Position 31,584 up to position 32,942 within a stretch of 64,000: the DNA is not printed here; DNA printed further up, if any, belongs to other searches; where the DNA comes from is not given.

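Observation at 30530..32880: Low-GC islet with recombinase remnant between a CoxL-type gene and an aldo/keto reductase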

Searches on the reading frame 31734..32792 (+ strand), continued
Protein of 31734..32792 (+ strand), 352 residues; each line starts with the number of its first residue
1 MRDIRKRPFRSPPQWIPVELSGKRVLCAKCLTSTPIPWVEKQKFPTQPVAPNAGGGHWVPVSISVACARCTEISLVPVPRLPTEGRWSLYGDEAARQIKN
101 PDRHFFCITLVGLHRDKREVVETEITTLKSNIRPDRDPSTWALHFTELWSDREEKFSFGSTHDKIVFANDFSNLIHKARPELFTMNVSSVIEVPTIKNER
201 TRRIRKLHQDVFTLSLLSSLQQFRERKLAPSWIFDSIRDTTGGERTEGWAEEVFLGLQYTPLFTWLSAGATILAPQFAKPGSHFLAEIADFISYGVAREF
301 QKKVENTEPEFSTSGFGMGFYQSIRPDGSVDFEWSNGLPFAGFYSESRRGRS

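Call 37: fold_search(model_id=the predicted structure, library=pdb)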
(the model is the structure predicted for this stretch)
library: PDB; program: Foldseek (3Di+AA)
matches with E <= 10: 314; with E <= 0.001: 0
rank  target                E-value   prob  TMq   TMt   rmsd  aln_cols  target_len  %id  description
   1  3taz_A                2.8e-03  0.96  0.16  0.14   9.7       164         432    7  Crystal structure of NurA bound to dAMP and manganese (released 2011-11-23)
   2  3puf_M                3.4e-03  0.99  0.30  0.38   7.6       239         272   12  Crystal structure of human RNase H2 complex (released 2010-12-22)
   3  3tai_A                5.5e-03  0.95  0.18  0.15   9.4       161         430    6  Crystal structure of NurA (released 2011-11-23)
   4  3tal_A                5.5e-03  0.92  0.17  0.15   9.2       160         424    6  Crystal structure of NurA with manganese (released 2011-11-23)
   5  4py5_A                7.4e-03  0.93  0.31  0.39  18.0       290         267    7  Thermovibrio ammonificans RNase H3 in complex with 19-mer RNA/DNA (released 2014-07-30)
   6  3puf_J                8.9e-03  0.94  0.29  0.36   8.9       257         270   10  Crystal structure of human RNase H2 complex (released 2010-12-22)
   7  3tal_B                1.1e-02  0.84  0.17  0.15  11.4       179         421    8  Crystal structure of NurA with manganese (released 2011-11-23)
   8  3tai_B                1.1e-02  0.77  0.16  0.13  11.0       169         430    8  Crystal structure of NurA (released 2011-11-23)
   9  2d0a                  1.6e-02  0.72  0.29  0.33  17.6       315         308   10  Crystal structure of Bst-RNase HIII (released 2006-07-18)
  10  1uax_A                2.0e-02  0.93  0.31  0.46   6.2       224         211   12  Crystal structure of the ribonuclease H2 from Pyrococcus horikoshii OT3 (released 2004-06-29)
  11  3taz_B                2.5e-02  0.66  0.18  0.15   9.7       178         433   10  Crystal structure of NurA bound to dAMP and manganese (released 2011-11-23)
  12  6w5c_A                3.4e-02  0.12  0.13  0.06  20.6       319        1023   10  Cryo-EM structure of Cas12i(E894A)-crRNA-dsDNA complex (released 2020-09-16)
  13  9x1n_G                4.3e-02  0.06  0.11  0.10  22.9       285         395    8  The cryo-EM structure of HerA-NurA complex with ATPgammaS and dsDNA from Thermococcus kodakarensis (State 1) (released 2026-02-04)
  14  3vn5                  6.1e-02  0.80  0.31  0.40  10.6       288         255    9  Crystal structure of Aquifex aeolicus RNase H3 (released 2012-12-26)
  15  9x1l_G                6.1e-02  0.03  0.10  0.09  24.6       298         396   10  The cryo-EM structure of HerA-NurA complex with AMPPNP from Thermococcus kodakarensis (released 2026-02-04)
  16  3puf_P                6.9e-02  0.77  0.31  0.40   8.5       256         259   10  Crystal structure of human RNase H2 complex (released 2010-12-22)
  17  3puf_D                8.8e-02  0.44  0.26  0.32  13.8       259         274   12  Crystal structure of human RNase H2 complex (released 2010-12-22)
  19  3puf_G                9.9e-02  0.69  0.29  0.37   7.4       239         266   10  Crystal structure of human RNase H2 complex (released 2010-12-22)
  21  3puf_A                1.1e-01  0.54  0.28  0.34   9.8       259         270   12  Crystal structure of human RNase H2 complex (released 2010-12-22)
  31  8yjz_H                7.7e-01  0.25  0.31  0.35   9.2       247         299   10  Structure of the human endogenous PCNA-FEN1-RNase H2 complex - State D (released 2024-12-04)
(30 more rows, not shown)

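Call 51: find_encoding_contigs(protein=P0032, flank=6000, max_places=2)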
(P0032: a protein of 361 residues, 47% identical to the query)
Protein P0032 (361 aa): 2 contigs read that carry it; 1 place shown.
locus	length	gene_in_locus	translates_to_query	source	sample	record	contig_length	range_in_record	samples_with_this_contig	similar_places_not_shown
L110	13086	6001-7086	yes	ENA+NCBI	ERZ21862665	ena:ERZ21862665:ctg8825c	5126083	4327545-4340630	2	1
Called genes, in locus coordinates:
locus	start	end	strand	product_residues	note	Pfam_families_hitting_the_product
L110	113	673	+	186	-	PF13560:HTH_31, PF01381:HTH_3, PF07883:Cupin_2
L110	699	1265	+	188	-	PF13560:HTH_31, PF01381:HTH_3, PF07883:Cupin_2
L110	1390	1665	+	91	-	PF00216:Bac_DNA_binding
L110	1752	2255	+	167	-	PF21711:DCTN5, PF25084:LbH_EIF2B, PF00132:Hexapep, PF14602:Hexapep_2 (weak), PF00132:Hexapep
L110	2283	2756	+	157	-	PF00027:cNMP_binding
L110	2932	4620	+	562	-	PF02690:Na_Pi_cotrans, PF01895:PhoU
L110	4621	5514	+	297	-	PF02541:Ppx-GppA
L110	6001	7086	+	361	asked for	-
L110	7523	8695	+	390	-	PF19293:CdaA_N, PF02457:DAC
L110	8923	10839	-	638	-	PF00270:DEAD, PF04851:ResIII (weak), PF00271:Helicase_C, PF16124:RecQ_Zn_bind (weak)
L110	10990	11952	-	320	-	PF08240:ADH_N, PF00107:ADH_zinc_N, PF13602:ADH_zinc_N_2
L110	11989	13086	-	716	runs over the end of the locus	PF17191:RecG_wedge, PF01336:tRNA_anti-codon (weak), PF00270:DEAD, PF04851:ResIII, PF07517:SecA_DEAD (weak), PF00271:Helicase_C, PF19833:RecG_dom3_C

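Call 52: find_encoding_contigs(protein=P0038, flank=6000, max_places=2)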
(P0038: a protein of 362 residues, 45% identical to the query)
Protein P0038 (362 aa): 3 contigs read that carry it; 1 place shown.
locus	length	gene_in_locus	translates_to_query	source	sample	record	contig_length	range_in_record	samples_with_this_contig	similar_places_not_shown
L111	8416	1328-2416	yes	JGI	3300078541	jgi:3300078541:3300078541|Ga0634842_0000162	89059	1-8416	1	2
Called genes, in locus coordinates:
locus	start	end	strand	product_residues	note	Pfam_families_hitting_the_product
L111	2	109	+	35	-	?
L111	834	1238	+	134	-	-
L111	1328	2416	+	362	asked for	-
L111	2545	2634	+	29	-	-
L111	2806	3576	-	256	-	-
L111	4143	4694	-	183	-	PF20033:DUF6438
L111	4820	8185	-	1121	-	PF17803:Cadherin_4, PF17892:Cadherin_5, PF17963:Big_9, PF17803:Cadherin_4, PF17892:Cadherin_5, PF17963:Big_9, PF17803:Cadherin_4, PF17892:Cadherin_5, +11 more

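Call 53: find_encoding_contigs(protein=P0049, flank=6000, max_places=2)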
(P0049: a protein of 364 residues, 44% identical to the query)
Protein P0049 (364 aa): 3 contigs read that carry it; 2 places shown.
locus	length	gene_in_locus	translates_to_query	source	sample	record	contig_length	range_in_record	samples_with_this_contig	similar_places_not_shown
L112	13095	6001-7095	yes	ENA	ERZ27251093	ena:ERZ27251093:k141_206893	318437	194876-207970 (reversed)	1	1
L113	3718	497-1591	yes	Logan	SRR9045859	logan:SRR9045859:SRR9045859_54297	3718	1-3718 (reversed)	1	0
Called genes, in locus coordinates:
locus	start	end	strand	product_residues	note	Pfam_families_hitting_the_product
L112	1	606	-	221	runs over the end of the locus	PF04231:Endonuclease_1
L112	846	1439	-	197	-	PF22491:DUF6988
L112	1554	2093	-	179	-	PF07275:ArdA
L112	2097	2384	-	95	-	-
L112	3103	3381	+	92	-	-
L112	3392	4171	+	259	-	-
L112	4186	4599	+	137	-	PF01223:Endonuclease_NS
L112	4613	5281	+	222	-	-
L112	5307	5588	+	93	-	-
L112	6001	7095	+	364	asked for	-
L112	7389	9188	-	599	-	-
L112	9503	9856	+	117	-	-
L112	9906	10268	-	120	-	-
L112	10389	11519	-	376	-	PF00589:Phage_integrase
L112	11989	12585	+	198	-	PF03167:UDG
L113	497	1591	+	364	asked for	-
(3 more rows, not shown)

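Call 54: find_encoding_contigs(protein=P0050, flank=6000, max_places=2)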
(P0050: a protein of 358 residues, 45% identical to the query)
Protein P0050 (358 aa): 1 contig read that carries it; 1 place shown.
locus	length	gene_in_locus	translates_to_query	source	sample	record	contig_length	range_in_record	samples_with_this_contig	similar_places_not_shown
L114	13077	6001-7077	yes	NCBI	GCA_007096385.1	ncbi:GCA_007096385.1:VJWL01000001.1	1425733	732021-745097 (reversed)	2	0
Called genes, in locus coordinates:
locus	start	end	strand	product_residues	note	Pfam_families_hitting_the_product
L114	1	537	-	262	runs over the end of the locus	-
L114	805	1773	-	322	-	PF13495:Phage_int_SAM_4, PF00589:Phage_integrase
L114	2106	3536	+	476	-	PF00989:PAS, PF13188:PAS_8 (faint), PF08448:PAS_4 (weak), PF13426:PAS_9, PF08447:PAS_3 (weak), PF01590:GAF (weak), PF00990:GGDEF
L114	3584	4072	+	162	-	-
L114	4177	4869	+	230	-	-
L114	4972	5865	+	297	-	-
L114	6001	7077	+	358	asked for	-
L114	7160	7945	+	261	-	PF02463:SMC_N (weak), PF11398:DUF2813 (weak), PF13175:AAA_15, PF13476:AAA_23 (weak), PF13514:AAA_27 (weak)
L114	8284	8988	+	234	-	PF20469:OLD-like_TOPRIM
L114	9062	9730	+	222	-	-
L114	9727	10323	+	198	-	PF04471:Mrr_cat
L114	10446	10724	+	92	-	PF05015:HigB-like_toxin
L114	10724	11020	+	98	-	PF01381:HTH_3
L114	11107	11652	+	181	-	-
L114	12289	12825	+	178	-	PF12844:HTH_19 (faint), PF15731:MqsA_antitoxin (weak), PF20432:Xre-like-HTH (faint), PF01381:HTH_3, PF13560:HTH_31 (weak)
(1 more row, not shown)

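Call 55: find_encoding_contigs(protein=P0070, flank=6000, max_places=2)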
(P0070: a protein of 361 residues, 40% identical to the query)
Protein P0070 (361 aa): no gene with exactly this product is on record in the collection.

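Call 68: search_dna_similar(query=window:31734-32792:+, collection=plasmids, mode=protein, max_rows=20)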
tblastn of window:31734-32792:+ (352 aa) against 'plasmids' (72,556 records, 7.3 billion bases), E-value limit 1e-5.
Records with a match: 1; places in all: 1; records where one place covers at least 80% of the query: 1.
Best place of each record, by identity: <60% 1.
By first word of the organism name: Acinetobacter 1.
By predicted mobility (MOB-suite, as given by PLSDB): mobilizable 1.
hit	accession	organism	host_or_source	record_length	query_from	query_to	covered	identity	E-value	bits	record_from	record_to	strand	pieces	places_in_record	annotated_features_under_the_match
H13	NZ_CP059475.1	Acinetobacter baumannii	Manis javanica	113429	27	339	89%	23.2%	9e-19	95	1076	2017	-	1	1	hypothetical protein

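Call 69: search_dna_similar(query=window:31734-32792:+, collection=phages, mode=protein, max_rows=20)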
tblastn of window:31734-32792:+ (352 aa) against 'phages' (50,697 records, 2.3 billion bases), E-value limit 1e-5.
No match.

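Call 71: search_protein_families(library=pfam, proteins=[L107:585-1616:+, L107:3909-4679:-, L107:4794-5336:+, L107:7303-7908:+, L107:8290-9081:-, L107:9107-10036:-, L107:10316-12958:-, L106:102-1613:+, L106:1615-2472:+, L106:2472-4355:+], max_evalue=0.001)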
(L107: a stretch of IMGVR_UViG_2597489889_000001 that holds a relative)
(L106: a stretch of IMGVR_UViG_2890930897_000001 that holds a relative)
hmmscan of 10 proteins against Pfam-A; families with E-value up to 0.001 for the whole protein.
L107:585-1616:+ (343 aa): 0 families

L107:3909-4679:- (256 aa): 5 families
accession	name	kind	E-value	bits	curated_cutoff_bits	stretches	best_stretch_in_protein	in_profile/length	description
PF00717.28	Peptidase_S24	-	9.3e-19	67.7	23.3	1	124-248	5-115/116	Peptidase S24-like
PF13443.12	HTH_26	-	5.4e-09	36.6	22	1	22-77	2-57/63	Cro/C1-type HTH DNA-binding domain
PF01381.28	HTH_3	-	1e-08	35.5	23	1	22-77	1-55/55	Helix-turn-helix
PF13560.12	HTH_31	-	1.4e-06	28.9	27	1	21-77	5-61/64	Helix-turn-helix domain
PF12802.13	MarR_2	-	0.00014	22.4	27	0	18-51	7-41/61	MarR family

L107:4794-5336:+ (180 aa): 2 families
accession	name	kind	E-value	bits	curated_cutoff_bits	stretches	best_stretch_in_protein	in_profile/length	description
PF06414.18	Zeta_toxin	-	1.4e-22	80.6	22.3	1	38-150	4-123/199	Zeta toxin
PF13671.12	AAA_33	-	0.00041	21.1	27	1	54-133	2-81/143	AAA domain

L107:7303-7908:+ (201 aa): 0 families

L107:8290-9081:- (263 aa): 0 families

L107:9107-10036:- (309 aa): 0 families

L107:10316-12958:- (880 aa): 2 families
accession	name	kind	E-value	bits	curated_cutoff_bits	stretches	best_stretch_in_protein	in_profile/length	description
PF09327.17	Phage_Tail_Tip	-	9.5e-40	136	22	1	731-852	2-128/139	Bacteriophage tail tip fiber protein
PF13550.12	Phage-tail_3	-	0.00024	21.5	23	1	4-68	100-161/164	Putative phage tail protein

L106:102-1613:+ (503 aa): 0 families

L106:1615-2472:+ (285 aa): 0 families

L106:2472-4355:+ (627 aa): 0 families

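Call 72: search_protein_families(library=pfam, proteins=[L105:3704-4273:+, L105:4845-5618:+, L105:7351-8175:+, L105:9363-10088:-, L105:10468-11124:+, L109:841-2019:-, L109:4805-5812:+, L109:7144-7959:-, L109:10265-11158:-, L108:7087-9228:-], max_evalue=0.001)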
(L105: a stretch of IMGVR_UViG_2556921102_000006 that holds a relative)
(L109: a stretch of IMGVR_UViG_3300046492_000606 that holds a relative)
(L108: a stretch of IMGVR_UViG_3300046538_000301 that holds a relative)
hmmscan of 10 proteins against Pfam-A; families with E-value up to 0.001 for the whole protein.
L105:3704-4273:+ (189 aa): 1 family
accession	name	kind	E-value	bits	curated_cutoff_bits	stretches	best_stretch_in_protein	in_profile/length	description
PF04381.17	RdgC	-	2.7e-32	112.7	25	1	2-116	3-116/298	Putative exonuclease, RdgC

L105:4845-5618:+ (257 aa): 1 family
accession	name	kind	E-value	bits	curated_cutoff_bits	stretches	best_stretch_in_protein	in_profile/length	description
PF00565.23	SNase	-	1.8e-20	73.8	21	1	125-234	1-106/107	Staphylococcal nuclease homologue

L105:7351-8175:+ (274 aa): 0 families

L105:9363-10088:- (241 aa): 0 families

L105:10468-11124:+ (218 aa): 1 family
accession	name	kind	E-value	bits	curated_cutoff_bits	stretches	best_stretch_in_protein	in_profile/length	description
PF22491.1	DUF6988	-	1.1e-39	136.4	27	1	49-213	1-167/167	Family of unknown function (DUF6988)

L109:841-2019:- (392 aa): 3 families
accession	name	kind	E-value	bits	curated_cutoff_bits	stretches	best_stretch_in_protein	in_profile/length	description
PF00589.27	Phage_integrase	-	5.4e-12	46.3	27.1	1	205-372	14-168/172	Phage integrase family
PF09003.16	Arm-DNA-bind_1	-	1e-10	42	22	1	23-81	1-62/74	Bacteriophage lambda integrase, Arm DNA-binding domain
PF22022.2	Phage_int_M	-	0.0009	19.9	27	0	134-184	37-91/96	Phage integrase central domain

L109:4805-5812:+ (335 aa): 0 families

L109:7144-7959:- (271 aa): 1 family
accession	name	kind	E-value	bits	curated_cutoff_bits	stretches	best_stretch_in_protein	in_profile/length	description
PF10065.14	DUF2303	-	3e-61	207.4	26.6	1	6-268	3-269/269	Uncharacterized conserved protein (DUF2303)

L109:10265-11158:- (297 aa): 1 family
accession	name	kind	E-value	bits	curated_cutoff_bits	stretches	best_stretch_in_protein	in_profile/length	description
PF00717.28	Peptidase_S24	-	5.2e-20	71.7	23.3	1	170-288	7-115/116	Peptidase S24-like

L108:7087-9228:- (713 aa): 1 family
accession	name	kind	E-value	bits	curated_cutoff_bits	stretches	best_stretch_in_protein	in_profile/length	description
PF13472.12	Lipase_GDSL_2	-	3.1e-08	34.8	32.9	1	541-697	11-172/178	GDSL-like Lipase/Acylhydrolase family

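Call 75: search_solved_structures(query=A2, max_evalue=10, show_alignments=2)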
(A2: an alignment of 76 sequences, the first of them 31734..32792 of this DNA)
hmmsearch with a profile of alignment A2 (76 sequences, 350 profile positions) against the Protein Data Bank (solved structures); distinct sequences matched with E-value up to 10: 2.
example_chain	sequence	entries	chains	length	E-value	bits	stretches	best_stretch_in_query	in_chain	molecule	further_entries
6nz3_A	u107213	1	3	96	1.7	10.9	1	100-132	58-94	Design construct XAA_GGHN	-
6e9y_A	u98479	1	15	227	2.3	10.5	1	278-315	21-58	DHF38 filament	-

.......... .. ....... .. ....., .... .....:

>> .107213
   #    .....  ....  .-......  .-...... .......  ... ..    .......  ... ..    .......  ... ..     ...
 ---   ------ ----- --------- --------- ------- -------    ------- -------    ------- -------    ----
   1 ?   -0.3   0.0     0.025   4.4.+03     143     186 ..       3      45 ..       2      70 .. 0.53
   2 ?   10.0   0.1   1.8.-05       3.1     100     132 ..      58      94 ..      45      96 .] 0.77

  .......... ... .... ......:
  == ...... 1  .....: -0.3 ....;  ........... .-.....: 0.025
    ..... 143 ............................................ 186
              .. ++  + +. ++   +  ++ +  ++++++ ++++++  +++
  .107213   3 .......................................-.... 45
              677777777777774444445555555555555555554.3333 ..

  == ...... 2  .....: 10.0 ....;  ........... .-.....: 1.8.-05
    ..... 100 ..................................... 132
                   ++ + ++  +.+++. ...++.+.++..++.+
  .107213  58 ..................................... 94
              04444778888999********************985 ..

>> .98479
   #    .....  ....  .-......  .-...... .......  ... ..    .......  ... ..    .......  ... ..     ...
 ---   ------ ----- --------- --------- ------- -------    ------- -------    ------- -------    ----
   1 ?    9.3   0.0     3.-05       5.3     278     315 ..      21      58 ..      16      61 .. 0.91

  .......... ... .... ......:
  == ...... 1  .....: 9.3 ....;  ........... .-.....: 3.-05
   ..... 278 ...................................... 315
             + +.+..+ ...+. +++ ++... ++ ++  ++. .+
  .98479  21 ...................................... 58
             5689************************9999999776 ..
